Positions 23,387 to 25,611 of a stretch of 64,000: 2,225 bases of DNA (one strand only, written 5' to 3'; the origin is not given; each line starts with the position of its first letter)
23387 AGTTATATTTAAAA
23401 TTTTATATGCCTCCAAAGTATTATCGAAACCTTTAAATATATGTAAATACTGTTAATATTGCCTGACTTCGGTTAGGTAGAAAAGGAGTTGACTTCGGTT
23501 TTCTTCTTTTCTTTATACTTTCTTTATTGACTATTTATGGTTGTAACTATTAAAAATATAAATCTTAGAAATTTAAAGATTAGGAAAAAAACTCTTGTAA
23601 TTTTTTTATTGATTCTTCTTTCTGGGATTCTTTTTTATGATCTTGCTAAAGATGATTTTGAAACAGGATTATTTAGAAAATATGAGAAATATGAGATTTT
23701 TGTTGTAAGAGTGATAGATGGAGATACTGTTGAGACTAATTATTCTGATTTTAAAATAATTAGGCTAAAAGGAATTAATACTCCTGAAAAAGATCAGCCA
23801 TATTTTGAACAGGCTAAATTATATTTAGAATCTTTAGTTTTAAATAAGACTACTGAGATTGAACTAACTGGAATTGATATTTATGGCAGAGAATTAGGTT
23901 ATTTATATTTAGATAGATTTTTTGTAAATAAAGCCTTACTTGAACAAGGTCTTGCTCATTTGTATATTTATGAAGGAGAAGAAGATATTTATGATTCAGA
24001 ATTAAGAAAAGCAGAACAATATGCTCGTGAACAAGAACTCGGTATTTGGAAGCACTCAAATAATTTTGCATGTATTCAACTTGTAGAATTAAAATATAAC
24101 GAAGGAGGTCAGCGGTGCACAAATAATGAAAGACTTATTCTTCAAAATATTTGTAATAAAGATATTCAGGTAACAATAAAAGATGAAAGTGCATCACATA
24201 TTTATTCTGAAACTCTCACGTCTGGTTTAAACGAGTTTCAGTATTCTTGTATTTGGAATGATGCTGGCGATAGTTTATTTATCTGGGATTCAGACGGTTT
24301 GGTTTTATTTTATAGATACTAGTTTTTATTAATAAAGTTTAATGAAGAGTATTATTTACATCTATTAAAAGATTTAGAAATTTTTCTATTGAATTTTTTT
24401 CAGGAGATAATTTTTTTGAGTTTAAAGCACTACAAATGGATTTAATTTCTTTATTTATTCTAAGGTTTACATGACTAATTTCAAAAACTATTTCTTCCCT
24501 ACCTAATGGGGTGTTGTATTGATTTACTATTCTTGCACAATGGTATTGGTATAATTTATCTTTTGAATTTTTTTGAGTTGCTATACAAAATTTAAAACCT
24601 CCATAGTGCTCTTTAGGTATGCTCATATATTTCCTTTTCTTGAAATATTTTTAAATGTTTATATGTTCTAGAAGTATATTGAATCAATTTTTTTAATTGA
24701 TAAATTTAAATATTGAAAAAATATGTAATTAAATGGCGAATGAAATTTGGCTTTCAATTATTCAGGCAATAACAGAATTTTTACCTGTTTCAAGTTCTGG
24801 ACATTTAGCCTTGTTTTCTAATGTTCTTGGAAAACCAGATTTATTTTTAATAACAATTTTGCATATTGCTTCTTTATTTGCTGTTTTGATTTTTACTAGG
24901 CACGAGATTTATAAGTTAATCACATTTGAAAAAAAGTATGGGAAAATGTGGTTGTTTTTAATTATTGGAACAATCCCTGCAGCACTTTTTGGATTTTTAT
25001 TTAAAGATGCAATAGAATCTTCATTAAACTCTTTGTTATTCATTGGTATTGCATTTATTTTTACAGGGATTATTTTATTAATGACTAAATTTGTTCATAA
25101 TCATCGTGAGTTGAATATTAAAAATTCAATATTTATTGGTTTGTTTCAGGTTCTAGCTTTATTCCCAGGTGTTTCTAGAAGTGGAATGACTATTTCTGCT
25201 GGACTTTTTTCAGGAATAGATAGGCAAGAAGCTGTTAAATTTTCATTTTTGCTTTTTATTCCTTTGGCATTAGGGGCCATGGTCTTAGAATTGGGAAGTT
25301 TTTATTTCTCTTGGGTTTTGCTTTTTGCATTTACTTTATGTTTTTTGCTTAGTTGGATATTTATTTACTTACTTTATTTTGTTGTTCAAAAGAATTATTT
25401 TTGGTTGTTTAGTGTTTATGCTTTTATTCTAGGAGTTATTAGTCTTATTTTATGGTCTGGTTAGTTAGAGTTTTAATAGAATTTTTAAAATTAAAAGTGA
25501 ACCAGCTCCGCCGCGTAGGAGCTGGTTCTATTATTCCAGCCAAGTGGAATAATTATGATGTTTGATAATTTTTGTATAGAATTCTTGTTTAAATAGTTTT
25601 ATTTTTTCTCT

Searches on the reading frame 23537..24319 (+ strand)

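Call 64: search_protein_families(library=pfam, proteins=[window:23537-24319:+], max_evalue=0.001)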
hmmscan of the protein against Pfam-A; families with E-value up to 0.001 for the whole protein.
window:23537-24319:+ (261 aa): 1 family
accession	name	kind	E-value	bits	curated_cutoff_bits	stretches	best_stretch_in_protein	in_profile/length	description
PF00565.23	SNase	-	3.9e-21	76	21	1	75-172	2-106/107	Staphylococcal nuclease homologue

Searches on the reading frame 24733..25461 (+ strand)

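Call 64: search_protein_families(library=pfam, proteins=[window:24733-25461:+], max_evalue=0.001)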
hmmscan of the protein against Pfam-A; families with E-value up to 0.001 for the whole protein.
window:24733-25461:+ (243 aa): 1 family
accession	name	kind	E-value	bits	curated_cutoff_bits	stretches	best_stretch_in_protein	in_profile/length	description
PF02673.24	BacA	-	7.8e-63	213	33.4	1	5-236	2-257/257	Bacitracin resistance protein BacA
